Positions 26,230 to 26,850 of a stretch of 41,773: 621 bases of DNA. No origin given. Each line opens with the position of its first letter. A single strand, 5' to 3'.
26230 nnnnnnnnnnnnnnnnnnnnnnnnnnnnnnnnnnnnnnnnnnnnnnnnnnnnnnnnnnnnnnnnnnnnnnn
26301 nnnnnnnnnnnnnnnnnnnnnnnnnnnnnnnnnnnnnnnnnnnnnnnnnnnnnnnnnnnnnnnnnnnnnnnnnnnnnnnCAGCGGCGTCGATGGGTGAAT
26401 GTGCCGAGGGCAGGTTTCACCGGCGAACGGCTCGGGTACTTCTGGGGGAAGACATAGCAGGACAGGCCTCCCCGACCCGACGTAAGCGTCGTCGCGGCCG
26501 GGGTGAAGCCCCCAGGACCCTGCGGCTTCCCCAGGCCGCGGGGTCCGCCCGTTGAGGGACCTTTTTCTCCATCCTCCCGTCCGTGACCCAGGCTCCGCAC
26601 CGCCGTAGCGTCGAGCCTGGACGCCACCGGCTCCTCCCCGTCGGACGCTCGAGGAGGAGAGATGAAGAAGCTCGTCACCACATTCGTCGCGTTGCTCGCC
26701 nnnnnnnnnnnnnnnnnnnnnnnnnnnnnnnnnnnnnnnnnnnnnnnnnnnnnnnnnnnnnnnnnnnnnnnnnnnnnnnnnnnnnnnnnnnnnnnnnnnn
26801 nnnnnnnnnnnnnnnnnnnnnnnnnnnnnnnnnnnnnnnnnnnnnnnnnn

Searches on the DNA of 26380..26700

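Call 76: search_rna_families(source=window, start=26380, end=26700, threshold=evalue, max_evalue=10)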
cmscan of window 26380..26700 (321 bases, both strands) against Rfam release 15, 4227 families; matches with E-value up to 10: 6.
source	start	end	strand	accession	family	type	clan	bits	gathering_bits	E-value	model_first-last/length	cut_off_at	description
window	26493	26540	+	RF03946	mir-3132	Gene; miRNA;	-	19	84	0.85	1-75/75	no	mir-3132 microRNA precursor family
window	26470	26565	-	RF02000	MIR1846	Gene; miRNA;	-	16.5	77.5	1.6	1-110/110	no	MIR1846 microRNA precursor family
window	26496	26537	-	RF03292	mir-1301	Gene; miRNA;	-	14.9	63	7.4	1-80/80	no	mir-1301 microRNA precursor family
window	26603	26635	-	RF02966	DUF3268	Gene; sRNA;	-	14.5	65.3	2.3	1-121/121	no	DUF3268 RNA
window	26515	26546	+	RF02354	BjrC80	Gene; sRNA;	-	12.9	80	2.9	127-156/162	no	Bradyrhizobiaceae sRNA BjrC80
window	26558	26579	-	RF01306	sR52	Gene; snRNA; snoRNA; CD-box;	-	10.7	50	8.3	1-60/60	no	Small nucleolar RNA sR52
